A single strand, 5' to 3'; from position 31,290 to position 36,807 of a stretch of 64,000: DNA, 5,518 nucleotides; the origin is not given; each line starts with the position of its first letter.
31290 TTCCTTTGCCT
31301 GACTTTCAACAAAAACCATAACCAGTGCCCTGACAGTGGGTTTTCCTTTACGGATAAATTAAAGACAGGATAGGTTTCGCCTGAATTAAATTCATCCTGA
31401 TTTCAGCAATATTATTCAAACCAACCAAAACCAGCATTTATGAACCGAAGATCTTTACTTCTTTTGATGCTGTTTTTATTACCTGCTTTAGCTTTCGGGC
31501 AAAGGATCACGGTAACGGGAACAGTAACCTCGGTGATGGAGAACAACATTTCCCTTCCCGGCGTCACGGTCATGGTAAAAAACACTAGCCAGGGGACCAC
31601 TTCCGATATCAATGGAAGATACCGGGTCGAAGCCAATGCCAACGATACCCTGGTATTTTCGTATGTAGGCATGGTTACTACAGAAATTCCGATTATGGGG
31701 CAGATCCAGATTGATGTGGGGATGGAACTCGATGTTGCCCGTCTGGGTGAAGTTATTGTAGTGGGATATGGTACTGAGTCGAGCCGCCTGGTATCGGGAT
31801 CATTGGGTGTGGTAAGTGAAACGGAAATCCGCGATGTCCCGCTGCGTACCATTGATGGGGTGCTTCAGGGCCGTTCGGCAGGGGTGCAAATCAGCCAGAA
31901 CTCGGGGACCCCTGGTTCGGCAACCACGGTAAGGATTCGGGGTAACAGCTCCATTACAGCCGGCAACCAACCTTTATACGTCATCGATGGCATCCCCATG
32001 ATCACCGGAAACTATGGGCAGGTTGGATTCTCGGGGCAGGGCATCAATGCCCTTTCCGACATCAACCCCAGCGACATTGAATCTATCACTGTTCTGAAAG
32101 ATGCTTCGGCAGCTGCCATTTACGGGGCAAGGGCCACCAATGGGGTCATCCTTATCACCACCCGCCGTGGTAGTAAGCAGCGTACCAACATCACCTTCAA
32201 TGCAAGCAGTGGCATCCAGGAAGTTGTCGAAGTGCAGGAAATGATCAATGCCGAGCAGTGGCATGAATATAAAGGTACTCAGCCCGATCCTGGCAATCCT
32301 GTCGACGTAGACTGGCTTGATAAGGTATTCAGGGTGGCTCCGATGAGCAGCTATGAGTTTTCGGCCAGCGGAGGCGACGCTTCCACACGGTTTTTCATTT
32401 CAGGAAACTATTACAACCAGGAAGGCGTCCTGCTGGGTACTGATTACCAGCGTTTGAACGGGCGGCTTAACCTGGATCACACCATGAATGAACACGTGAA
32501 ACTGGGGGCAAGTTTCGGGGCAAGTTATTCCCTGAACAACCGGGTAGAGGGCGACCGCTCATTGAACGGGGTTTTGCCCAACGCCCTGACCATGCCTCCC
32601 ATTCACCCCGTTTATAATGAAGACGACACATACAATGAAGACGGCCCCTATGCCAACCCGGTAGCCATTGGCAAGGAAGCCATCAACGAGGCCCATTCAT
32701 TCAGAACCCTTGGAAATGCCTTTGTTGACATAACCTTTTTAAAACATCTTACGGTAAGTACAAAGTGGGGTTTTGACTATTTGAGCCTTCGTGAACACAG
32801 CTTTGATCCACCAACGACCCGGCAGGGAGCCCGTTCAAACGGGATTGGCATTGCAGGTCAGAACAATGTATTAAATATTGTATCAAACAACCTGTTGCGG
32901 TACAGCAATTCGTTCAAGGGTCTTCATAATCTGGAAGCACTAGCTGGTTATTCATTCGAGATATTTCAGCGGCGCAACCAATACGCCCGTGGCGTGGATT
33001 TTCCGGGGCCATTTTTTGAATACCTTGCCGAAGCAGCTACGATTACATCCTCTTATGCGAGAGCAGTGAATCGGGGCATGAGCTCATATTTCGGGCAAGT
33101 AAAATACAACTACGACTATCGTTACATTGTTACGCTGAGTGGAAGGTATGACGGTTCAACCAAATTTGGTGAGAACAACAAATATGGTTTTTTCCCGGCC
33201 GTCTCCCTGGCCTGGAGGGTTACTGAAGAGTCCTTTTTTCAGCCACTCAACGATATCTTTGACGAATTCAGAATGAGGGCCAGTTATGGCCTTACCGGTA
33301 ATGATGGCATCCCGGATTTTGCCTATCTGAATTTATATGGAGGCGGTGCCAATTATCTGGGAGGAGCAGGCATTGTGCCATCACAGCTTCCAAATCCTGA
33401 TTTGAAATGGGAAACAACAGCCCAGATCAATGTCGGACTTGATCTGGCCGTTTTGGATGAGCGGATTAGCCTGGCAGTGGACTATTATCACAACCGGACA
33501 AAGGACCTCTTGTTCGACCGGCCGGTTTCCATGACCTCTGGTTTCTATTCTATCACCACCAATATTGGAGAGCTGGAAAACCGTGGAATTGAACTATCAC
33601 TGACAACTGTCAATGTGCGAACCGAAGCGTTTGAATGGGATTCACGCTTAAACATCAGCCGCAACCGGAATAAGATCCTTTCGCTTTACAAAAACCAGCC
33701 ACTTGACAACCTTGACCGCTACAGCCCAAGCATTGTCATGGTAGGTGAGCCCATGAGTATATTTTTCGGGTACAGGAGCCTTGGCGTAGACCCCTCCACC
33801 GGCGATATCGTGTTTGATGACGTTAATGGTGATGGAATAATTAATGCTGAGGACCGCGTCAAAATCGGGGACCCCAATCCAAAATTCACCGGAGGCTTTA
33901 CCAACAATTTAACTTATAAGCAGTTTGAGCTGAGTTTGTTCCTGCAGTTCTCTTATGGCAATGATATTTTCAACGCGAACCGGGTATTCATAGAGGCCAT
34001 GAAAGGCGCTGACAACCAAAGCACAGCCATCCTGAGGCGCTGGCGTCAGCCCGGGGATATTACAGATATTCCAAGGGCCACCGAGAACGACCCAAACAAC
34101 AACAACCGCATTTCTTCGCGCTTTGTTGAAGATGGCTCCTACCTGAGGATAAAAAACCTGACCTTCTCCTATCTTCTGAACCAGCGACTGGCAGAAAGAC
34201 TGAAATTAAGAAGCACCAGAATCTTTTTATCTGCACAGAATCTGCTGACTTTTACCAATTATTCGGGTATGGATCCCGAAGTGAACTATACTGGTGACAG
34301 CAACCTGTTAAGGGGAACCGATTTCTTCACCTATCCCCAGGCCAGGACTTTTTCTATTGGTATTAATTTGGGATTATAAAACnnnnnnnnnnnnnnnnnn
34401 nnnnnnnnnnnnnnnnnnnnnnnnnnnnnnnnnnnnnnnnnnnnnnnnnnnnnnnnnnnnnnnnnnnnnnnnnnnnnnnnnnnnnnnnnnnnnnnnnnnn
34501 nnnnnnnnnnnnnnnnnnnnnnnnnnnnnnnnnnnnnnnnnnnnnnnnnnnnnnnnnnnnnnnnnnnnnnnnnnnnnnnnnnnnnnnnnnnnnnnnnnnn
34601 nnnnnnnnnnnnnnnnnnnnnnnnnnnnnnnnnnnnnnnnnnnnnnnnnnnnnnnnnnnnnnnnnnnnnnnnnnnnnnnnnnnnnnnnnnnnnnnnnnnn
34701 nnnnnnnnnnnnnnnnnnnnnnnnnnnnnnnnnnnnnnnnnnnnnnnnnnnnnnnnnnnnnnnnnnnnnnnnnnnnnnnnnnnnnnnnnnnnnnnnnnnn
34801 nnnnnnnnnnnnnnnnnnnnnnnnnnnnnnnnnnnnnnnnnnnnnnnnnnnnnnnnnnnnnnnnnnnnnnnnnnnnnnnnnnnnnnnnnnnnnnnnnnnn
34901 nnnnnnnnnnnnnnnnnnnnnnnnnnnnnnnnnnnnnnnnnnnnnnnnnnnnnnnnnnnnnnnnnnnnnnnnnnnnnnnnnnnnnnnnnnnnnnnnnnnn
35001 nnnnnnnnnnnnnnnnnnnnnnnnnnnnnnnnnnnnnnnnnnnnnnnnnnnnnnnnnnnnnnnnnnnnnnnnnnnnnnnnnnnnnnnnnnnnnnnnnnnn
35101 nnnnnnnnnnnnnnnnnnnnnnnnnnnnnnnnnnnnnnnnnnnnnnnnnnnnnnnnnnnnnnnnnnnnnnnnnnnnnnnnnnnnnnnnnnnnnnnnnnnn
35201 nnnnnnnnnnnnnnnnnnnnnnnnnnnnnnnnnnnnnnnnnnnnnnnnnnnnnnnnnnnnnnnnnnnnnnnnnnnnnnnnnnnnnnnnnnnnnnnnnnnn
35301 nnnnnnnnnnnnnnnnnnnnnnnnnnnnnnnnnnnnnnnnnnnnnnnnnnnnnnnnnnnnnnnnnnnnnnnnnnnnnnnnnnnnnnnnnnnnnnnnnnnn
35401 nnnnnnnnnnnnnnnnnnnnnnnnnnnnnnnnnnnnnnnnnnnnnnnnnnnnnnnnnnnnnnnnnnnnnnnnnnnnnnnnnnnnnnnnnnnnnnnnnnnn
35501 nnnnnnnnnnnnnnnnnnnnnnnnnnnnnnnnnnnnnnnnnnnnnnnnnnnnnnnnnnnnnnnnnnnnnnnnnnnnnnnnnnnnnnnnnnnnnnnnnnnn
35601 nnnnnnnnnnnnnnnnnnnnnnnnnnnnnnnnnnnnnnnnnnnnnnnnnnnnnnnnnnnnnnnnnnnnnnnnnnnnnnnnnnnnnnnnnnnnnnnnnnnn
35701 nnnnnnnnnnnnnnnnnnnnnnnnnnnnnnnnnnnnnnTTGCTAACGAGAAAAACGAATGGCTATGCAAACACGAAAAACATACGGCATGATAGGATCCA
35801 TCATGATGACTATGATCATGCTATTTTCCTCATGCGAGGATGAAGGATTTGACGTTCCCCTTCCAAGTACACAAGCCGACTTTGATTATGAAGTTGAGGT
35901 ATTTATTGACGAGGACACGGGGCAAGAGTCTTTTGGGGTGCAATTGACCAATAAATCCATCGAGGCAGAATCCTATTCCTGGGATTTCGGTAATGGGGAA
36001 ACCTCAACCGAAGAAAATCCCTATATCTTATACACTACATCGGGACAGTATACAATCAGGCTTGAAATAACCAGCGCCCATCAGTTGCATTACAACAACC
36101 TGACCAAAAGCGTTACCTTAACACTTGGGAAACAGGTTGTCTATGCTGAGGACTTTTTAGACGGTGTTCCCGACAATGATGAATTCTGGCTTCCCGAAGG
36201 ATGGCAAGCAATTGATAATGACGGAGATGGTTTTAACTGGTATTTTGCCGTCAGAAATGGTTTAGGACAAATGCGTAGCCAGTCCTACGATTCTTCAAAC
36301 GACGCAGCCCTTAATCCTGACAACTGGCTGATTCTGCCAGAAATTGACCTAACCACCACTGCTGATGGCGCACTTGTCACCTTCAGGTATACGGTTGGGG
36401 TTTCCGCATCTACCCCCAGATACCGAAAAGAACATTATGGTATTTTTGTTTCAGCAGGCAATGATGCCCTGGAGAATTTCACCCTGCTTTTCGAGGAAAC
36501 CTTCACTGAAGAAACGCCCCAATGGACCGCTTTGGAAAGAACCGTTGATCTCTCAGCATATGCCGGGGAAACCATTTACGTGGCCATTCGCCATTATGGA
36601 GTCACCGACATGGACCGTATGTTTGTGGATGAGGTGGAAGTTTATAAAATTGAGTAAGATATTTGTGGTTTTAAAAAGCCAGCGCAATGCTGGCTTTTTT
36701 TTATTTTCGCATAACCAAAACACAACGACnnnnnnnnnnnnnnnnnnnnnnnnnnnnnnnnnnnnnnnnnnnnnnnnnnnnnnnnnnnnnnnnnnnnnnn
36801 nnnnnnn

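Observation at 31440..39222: Sus-like outer-membrane import locus with no carbohydrate-active enzyme, followed by a lipoprotein cyanophycinase and a YfcC carrier: candidate cyanophycin utilisation locus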

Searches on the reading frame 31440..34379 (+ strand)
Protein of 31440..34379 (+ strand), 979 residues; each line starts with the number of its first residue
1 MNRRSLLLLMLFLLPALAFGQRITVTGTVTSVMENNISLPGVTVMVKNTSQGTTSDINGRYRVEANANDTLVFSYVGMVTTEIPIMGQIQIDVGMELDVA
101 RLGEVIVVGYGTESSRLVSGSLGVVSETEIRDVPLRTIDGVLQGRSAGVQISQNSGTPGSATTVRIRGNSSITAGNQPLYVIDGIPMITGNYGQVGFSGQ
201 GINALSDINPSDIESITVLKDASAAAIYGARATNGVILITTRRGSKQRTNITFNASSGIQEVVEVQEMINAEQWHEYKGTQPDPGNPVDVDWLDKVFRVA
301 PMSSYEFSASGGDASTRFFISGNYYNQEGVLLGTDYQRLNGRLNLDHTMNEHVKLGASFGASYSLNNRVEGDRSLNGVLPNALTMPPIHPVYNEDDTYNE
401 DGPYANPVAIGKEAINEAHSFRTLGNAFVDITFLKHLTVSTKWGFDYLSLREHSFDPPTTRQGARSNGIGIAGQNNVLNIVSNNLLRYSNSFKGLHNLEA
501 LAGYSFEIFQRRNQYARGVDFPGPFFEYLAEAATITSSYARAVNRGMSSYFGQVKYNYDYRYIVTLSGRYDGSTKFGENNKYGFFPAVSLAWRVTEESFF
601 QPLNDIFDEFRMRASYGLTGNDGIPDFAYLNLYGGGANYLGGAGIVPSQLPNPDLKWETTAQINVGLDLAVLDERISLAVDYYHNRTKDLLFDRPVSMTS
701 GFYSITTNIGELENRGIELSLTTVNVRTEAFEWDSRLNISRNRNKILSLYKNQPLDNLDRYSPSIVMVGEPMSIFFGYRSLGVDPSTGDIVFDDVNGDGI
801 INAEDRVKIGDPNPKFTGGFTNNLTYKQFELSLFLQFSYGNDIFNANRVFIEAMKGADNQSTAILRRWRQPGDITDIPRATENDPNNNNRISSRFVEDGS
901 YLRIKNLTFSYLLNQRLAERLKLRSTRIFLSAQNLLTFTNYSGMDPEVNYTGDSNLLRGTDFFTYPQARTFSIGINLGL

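Call 3: search_protein_families(library=pfam, proteins=[window:31440-34379:+], max_evalue=0.01)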
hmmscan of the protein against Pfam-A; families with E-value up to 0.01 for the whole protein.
window:31440-34379:+ (979 aa): 4 families
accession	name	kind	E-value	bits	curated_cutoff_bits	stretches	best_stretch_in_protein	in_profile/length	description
PF00593.30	TonB_dep_Rec_b-barrel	-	1.7e-25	91.2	27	1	336-935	58-436/436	TonB dependent receptor-like, beta-barrel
PF07715.20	Plug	-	1.8e-19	70.7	23.9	1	118-236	5-107/107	TonB-dependent Receptor Plug Domain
PF13715.12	CarbopepD_reg_2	-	6.7e-13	48.9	32.2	1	25-107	1-88/88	CarboxypepD_reg-like domain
PF13620.12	CarboxypepD_reg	-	7.9e-08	33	32.3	1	24-84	1-65/82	Carboxypeptidase regulatory-like domain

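Call 4: search_protein_families(library=ncbifam, proteins=[window:31440-34379:+], max_evalue=0.01)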
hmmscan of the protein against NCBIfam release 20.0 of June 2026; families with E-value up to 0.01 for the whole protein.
window:31440-34379:+ (979 aa): 8 families
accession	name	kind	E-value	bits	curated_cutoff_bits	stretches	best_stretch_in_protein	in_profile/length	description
TIGR04056.1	OMP_RagA_SusC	subfamily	3e-259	863.3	368.25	1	23-978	1-980/981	SusC/RagA family TonB-linked outer membrane protein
TIGR04057.1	SusC_RagA_signa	signature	5.1e-18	64.6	46.2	1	212-242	1-31/31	SusC/RagA subfamily TonB-dependent outer membrane receptor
TIGR01779.1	TonB-B12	equivalog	1e-10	40.8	599.7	1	123-265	50-176/614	TonB-dependent vitamin B12 receptor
NF053692.1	BamP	equivalog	2.8e-08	33.5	230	1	5-108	4-111/251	BamP family beta-barrel-assembly machinery protein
NF007926.1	PRK10641.1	equivalog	9.3e-06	24.4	836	1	122-253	48-164/617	TonB-dependent vitamin B12 receptor BtuB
NF053590.1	TonB_dep_TOL0244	equivalog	2.2e-05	23.3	645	1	99-252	7-150/604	TOL_0244 family TonB-dependent receptor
NF052649.1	TonRcptRhtA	equivalog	0.00012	20.5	1100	1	177-263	110-186/744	TonB-dependent siderophore receptor RhtA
NF010048.1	PRK13524.1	subfamily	0.0043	15.6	493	1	124-248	59-182/744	FepA family TonB-dependent siderophore receptor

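Call 48: search_solved_structures(query=window:31440-34379:+, max_evalue=1e-20)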
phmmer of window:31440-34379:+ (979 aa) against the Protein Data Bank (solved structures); distinct sequences matched with E-value up to 1e-20: 9.
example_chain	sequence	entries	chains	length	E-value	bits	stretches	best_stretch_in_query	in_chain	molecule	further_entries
8aa4_A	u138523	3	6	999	2.9e-163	548.9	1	4-977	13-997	SusC homolog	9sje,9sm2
5t3r_D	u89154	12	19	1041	1.1e-110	374.8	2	288-948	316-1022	SusC homolog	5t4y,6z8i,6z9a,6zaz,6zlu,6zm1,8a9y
6zlt_B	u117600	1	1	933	1.8e-97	331.2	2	288-948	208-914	SusC homolog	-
6sli_B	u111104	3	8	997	3.1e-97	330.3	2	288-950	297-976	RagA protein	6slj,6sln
6sml_B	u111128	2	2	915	5.6e-88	299.7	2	288-950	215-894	RagA protein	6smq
6sm3_B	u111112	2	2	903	2.3e-85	291.1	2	288-950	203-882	RagA protein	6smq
8ypu_C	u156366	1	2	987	1.8e-71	245.1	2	471-951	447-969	SusC/RagA family TonB-linked outer membrane protein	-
8ypt_C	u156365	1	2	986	1.8e-71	245.1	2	468-951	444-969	TonB-linked outer membrane protein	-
5fq6_B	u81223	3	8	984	4.2e-48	167.7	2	82-262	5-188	SUSC/RAGA FAMILY TONB-LINKED OUTER MEMBRANE PROTEIN | BT_2264 | OUTER MEMBRANE PROTEIN OMP121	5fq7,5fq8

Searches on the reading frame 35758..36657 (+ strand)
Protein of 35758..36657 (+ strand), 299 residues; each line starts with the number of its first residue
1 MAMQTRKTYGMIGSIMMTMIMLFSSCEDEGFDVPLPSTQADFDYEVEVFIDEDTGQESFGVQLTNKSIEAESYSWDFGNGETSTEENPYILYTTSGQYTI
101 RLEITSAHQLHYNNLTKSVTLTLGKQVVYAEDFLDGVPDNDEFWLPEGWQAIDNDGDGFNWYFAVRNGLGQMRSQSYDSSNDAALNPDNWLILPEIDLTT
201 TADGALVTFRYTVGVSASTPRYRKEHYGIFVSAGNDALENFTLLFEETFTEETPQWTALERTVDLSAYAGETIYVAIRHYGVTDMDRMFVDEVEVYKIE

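Call 3: search_protein_families(library=pfam, proteins=[window:35758-36657:+], max_evalue=0.01)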
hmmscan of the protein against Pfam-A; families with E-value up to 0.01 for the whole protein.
window:35758-36657:+ (299 aa): 3 families
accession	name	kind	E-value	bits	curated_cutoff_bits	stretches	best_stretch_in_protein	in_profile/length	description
PF07675.18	Cleaved_Adhesin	-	9.1e-27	94.5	21.4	1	145-295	13-174/174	Cleaved Adhesin Domain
PF18911.6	PKD_4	-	2.4e-09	37.6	27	1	59-116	22-80/85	PKD domain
PF00801.26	PKD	-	2.7e-05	24.5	23.5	1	70-106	29-67/80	PKD domain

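Call 4: search_protein_families(library=ncbifam, proteins=[window:35758-36657:+], max_evalue=0.01)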
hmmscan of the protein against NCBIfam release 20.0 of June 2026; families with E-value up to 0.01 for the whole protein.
window:35758-36657:+ (299 aa): 1 family
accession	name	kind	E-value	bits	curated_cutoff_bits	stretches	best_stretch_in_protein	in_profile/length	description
NF038128.1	choice_anch_J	domain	1.9e-21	76.9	30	1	141-295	8-162/162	choice-of-anchor J domain-containing protein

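Call 49: search_solved_structures(query=window:35758-36657:+, max_evalue=0.01)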
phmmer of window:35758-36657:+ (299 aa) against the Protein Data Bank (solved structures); distinct sequences matched with E-value up to 0.01: 14.
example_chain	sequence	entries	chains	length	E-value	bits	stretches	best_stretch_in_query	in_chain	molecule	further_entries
4itc_A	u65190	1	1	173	5.4e-17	65.2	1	141-295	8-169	Lys-gingipain W83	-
3m1h_A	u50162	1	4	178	2.1e-13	53.5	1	141-294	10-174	Lysine specific cysteine protease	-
9lqj_A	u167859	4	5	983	2.3e-11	46.8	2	71-106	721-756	Collagenase ColH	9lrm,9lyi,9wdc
9lrk_A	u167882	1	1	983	2.5e-11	46.6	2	71-106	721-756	Collagenase ColH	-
3km5_A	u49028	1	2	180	5.7e-11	45.5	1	133-294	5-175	Lysine specific cysteine protease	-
6aem_A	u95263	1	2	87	3.4e-07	33.1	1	68-107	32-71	PKD domain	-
4l9d_A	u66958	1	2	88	1.3e-06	31.2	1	70-106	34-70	Protease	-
1l0q_A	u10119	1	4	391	3.5e-06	29.8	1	60-109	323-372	Surface layer protein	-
4u6t_A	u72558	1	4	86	5.2e-06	29.2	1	71-106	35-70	ColH protein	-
4u7k_A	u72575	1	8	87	5.3e-06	29.1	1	71-106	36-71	ColH protein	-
4jgu_A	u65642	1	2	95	3.1e-05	26.6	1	71-107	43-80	ColH protein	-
4jrw_A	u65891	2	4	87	0.00076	22.1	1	69-106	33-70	Collagenase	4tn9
2y72_A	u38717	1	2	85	0.00077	22.1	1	69-106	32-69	COLLAGENASE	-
4aqo_A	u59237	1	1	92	0.00092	21.8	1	69-106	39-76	COLLAGENASE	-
